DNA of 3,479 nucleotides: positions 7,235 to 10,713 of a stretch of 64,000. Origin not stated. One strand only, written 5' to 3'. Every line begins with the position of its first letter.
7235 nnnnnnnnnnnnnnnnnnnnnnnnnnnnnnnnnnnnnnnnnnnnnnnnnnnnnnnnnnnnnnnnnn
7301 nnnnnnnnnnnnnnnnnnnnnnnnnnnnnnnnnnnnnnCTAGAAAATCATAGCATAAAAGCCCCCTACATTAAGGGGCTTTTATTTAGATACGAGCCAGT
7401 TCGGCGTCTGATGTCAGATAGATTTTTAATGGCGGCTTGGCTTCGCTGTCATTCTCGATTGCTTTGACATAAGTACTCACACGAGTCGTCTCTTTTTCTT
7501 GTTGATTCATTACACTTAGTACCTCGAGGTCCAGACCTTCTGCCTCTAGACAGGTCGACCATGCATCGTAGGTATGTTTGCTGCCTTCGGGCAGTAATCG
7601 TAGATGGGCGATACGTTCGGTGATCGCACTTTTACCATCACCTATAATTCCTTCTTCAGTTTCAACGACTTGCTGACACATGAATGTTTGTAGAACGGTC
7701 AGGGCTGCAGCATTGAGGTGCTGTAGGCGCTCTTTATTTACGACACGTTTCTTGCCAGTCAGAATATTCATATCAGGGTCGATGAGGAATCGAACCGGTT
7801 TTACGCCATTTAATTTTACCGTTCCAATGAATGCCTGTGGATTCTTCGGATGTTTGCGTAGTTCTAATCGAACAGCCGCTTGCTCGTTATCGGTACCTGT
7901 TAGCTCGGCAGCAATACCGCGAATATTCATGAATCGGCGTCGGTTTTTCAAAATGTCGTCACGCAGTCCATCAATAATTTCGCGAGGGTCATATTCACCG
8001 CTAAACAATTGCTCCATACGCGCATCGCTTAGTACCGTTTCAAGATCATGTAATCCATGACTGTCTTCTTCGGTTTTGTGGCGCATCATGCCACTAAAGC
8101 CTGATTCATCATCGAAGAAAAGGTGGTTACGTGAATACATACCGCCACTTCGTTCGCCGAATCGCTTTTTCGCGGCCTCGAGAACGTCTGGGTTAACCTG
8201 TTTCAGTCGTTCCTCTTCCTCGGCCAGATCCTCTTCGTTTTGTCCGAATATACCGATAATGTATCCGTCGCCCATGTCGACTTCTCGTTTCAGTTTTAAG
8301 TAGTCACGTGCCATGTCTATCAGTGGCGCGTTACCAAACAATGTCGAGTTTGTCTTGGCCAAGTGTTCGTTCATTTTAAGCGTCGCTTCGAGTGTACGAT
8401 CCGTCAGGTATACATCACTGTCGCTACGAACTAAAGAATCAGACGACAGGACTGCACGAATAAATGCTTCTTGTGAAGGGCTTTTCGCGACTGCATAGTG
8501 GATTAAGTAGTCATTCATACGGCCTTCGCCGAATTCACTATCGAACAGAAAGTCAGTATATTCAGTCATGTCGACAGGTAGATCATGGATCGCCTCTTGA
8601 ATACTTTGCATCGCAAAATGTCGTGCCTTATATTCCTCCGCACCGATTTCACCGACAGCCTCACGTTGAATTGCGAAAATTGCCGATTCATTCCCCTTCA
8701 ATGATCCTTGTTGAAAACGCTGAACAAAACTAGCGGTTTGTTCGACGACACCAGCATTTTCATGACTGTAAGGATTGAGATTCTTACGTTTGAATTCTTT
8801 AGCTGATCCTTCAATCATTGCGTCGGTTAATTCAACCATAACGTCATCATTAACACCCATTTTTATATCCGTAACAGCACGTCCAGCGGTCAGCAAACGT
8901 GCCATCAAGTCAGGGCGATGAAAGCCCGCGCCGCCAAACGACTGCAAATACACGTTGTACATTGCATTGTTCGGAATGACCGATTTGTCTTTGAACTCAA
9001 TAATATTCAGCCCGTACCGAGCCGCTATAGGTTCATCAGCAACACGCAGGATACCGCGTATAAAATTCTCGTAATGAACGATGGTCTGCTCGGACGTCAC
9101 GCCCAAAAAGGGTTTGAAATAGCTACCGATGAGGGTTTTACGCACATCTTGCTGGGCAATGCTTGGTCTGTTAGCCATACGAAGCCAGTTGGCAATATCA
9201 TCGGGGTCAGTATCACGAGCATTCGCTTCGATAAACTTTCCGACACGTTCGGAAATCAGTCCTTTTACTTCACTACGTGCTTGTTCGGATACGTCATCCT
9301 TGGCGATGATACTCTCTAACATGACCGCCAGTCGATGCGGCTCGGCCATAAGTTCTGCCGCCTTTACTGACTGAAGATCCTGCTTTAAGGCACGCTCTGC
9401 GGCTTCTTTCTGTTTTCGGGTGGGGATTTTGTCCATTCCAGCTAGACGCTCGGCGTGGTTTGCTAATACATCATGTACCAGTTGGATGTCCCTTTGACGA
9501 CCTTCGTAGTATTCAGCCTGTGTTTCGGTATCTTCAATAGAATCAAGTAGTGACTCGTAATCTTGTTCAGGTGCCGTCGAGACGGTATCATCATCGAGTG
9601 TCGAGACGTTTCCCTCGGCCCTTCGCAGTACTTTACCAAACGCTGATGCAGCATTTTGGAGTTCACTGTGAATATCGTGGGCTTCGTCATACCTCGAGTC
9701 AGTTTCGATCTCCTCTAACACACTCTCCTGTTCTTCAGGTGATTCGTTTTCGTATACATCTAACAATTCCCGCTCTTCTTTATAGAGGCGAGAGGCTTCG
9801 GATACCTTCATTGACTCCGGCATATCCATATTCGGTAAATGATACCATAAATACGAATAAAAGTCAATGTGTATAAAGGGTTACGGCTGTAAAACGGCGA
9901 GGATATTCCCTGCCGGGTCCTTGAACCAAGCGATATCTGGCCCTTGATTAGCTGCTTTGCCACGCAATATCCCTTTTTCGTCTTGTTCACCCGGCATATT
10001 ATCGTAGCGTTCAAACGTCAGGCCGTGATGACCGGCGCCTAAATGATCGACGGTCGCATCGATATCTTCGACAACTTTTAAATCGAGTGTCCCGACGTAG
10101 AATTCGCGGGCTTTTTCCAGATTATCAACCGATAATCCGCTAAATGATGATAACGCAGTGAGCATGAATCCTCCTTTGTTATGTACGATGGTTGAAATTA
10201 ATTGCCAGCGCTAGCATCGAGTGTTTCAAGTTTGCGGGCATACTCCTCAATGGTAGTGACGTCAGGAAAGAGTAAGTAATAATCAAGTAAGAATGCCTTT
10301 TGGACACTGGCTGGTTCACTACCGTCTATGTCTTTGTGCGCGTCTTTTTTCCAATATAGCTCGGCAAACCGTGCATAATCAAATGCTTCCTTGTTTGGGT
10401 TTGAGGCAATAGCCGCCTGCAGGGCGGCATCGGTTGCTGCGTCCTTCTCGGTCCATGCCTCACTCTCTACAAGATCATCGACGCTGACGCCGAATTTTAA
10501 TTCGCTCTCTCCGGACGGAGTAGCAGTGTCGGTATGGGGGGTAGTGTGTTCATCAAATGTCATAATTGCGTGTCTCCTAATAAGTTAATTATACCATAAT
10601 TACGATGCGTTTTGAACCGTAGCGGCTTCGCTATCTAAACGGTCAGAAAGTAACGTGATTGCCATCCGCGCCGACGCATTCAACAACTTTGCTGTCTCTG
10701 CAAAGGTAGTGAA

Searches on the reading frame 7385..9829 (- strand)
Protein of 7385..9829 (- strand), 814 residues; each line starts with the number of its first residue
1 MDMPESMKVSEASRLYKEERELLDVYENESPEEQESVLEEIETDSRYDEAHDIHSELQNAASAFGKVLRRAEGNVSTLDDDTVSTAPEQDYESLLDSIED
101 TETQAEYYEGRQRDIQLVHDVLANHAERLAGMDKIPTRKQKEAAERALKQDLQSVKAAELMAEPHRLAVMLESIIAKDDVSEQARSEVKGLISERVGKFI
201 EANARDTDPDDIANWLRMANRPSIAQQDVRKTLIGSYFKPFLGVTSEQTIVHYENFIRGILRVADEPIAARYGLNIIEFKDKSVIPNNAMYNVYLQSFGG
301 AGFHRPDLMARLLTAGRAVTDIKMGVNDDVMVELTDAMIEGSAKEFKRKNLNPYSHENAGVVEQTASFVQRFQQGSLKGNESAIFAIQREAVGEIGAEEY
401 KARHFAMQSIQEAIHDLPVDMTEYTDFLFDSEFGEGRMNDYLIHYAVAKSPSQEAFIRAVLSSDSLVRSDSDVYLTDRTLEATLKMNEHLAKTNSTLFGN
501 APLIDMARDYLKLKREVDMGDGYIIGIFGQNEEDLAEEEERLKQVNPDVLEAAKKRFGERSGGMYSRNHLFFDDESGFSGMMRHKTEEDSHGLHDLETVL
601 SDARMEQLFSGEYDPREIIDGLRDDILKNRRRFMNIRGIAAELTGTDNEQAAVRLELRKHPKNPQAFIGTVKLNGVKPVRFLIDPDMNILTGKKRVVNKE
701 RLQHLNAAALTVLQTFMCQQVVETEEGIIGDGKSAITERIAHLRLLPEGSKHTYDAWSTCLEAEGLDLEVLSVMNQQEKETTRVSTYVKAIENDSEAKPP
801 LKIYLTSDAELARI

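Call 3: search_protein_families(library=pfam, proteins=[window:7385-9829:-], max_evalue=1)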
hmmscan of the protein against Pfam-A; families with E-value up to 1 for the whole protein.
window:7385-9829:- (814 aa): 2 families
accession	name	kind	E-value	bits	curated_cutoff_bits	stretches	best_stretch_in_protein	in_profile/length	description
PF24690.1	NTCP5_P3_N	-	0.04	14.5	27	1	753-808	34-89/109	NTCP5/P3 N-terminal domain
PF24319.2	DUF7491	-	0.18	12.5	30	1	55-120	17-80/90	Coiled-coil region of unknown function (DUF7491)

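Call 4: search_protein_families(library=ncbifam, proteins=[window:7385-9829:-], max_evalue=1)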
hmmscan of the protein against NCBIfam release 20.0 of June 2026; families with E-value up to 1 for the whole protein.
window:7385-9829:- (814 aa): 2 families
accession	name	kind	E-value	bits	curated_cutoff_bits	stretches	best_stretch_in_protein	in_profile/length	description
TIGR01216.1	ATP_synt_epsi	equivalog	0.059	13.4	67.25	1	120-171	75-126/130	ATP synthase F1 subunit epsilon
NF001847.0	PRK00571.1-4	equivalog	0.13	12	135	1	120-174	77-131/139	F0F1 ATP synthase subunit epsilon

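Call 19: search_protein_families(library=padloc, proteins=[window:7385-9829:-], max_evalue=1)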
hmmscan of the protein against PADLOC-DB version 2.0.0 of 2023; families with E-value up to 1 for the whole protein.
window:7385-9829:- (814 aa): 0 families

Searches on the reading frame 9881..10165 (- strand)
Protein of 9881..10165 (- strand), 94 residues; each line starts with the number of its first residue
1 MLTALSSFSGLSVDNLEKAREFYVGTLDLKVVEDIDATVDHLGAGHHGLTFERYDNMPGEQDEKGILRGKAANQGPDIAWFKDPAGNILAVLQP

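Call 3: search_protein_families(library=pfam, proteins=[window:9881-10165:-], max_evalue=1)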
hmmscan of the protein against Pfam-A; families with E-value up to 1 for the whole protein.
window:9881-10165:- (94 aa): 3 families
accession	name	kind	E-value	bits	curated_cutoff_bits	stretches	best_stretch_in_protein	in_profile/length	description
PF00903.31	Glyoxalase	-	1.7e-05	25.6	20.6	1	11-55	7-59/121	Glyoxalase/Bleomycin resistance protein/Dioxygenase superfamily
PF12681.13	Glyoxalase_2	-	0.028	14.8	30.1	1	11-41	6-36/118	Glyoxalase-like domain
PF22658.2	YycE-like_N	-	0.17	12.2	27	1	14-34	8-28/52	YycE-like N-terminal domain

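Call 4: search_protein_families(library=ncbifam, proteins=[window:9881-10165:-], max_evalue=1)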
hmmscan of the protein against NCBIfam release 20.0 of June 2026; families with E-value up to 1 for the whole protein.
window:9881-10165:- (94 aa): 3 families
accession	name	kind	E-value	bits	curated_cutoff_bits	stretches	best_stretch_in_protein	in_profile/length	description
NF006938.0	PRK09420.1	equivalog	0.032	12.6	486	1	7-73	225-287/648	bifunctional 2',3'-cyclic-nucleotide 2'-phosphodiesterase/3'-nucleotidase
TIGR02295.1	HpaD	equivalog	0.033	13.4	321.4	1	7-38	6-37/298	3,4-dihydroxyphenylacetate 2,3-dioxygenase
TIGR03645.1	glyox_marine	hypoth_equivalog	0.2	11.6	262.05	1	7-36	6-35/162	lactoylglutathione lyase family protein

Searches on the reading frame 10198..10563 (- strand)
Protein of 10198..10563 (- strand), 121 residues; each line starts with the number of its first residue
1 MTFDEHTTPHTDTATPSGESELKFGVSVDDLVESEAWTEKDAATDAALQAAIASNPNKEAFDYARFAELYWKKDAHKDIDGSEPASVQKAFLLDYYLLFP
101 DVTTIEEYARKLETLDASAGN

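Call 3: search_protein_families(library=pfam, proteins=[window:10198-10563:-], max_evalue=1)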
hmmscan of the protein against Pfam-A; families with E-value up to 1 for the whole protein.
window:10198-10563:- (121 aa): 1 family
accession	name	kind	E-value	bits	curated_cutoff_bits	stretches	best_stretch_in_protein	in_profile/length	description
PF20291.3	MC5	-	0.11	12.7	25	1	83-115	26-59/167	ABC-three component (ABC-3C) system Middle Component 5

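Call 4: search_protein_families(library=ncbifam, proteins=[window:10198-10563:-], max_evalue=1)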
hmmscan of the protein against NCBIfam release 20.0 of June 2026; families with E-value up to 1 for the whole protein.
window:10198-10563:- (121 aa): 0 families

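Call 18: search_solved_structures(query=A2, max_evalue=10, show_alignments=2)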
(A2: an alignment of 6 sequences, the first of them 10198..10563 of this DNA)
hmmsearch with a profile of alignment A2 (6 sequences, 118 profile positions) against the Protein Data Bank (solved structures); distinct sequences matched with E-value up to 10: 12.
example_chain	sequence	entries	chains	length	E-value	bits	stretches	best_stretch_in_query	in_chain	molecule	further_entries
4z8q_B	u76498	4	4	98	3.7e-08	36.8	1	40-112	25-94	AvrRxo1-ORF2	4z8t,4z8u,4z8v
4bk0_A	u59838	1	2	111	0.07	16.6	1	22-74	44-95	ATP-DEPENDENT DNA HELICASE Q5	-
6bv7_A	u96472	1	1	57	0.14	15.7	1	29-73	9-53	Sodium/calcium exchanger 1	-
9eho_W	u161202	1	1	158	0.96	12.9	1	8-57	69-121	Large ribosomal subunit protein eL24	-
8jp0_A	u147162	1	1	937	1.1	12.7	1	28-73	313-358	Sodium/calcium exchanger 1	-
8qw9_R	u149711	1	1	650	1.1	12.7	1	23-73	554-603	ATP-dependent DNA helicase Q5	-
8qq2_R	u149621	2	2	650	1.2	12.7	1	23-73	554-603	ATP-dependent DNA helicase Q5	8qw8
8qd7_A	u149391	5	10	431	1.2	12.6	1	46-105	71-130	Yellowish-green 1-like protein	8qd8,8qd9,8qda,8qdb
8sgi_A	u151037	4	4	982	1.2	12.6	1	28-73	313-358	Sodium/calcium exchanger 1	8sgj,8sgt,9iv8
9ei2_U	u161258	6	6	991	1.8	12.1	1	23-73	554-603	ATP-dependent DNA helicase Q5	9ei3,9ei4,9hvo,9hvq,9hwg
9ei1_U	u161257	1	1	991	1.8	12.1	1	23-73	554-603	ATP-dependent DNA helicase Q5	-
8vvp_V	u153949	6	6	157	6.6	10.2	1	5-62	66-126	uL24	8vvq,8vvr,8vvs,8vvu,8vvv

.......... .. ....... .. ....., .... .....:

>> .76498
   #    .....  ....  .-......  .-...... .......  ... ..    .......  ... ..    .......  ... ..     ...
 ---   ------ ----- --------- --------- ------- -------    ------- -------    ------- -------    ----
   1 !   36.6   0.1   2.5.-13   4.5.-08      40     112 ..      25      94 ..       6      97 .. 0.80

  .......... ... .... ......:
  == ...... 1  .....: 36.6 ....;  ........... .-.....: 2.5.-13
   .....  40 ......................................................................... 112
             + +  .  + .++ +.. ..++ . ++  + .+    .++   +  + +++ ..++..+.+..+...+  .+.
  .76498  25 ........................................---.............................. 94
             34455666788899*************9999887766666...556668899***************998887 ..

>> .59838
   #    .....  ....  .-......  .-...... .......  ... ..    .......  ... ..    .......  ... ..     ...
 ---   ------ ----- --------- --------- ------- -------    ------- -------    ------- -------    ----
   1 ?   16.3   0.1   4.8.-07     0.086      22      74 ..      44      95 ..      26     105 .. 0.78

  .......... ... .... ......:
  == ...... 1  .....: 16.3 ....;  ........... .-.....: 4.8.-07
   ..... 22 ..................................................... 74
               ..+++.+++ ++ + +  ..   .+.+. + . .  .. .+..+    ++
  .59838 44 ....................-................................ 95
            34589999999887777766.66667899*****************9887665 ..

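Call 19: search_protein_families(library=padloc, proteins=[window:10198-10563:-], max_evalue=1)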
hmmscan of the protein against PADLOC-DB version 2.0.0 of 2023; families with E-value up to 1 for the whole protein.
window:10198-10563:- (121 aa): 0 families
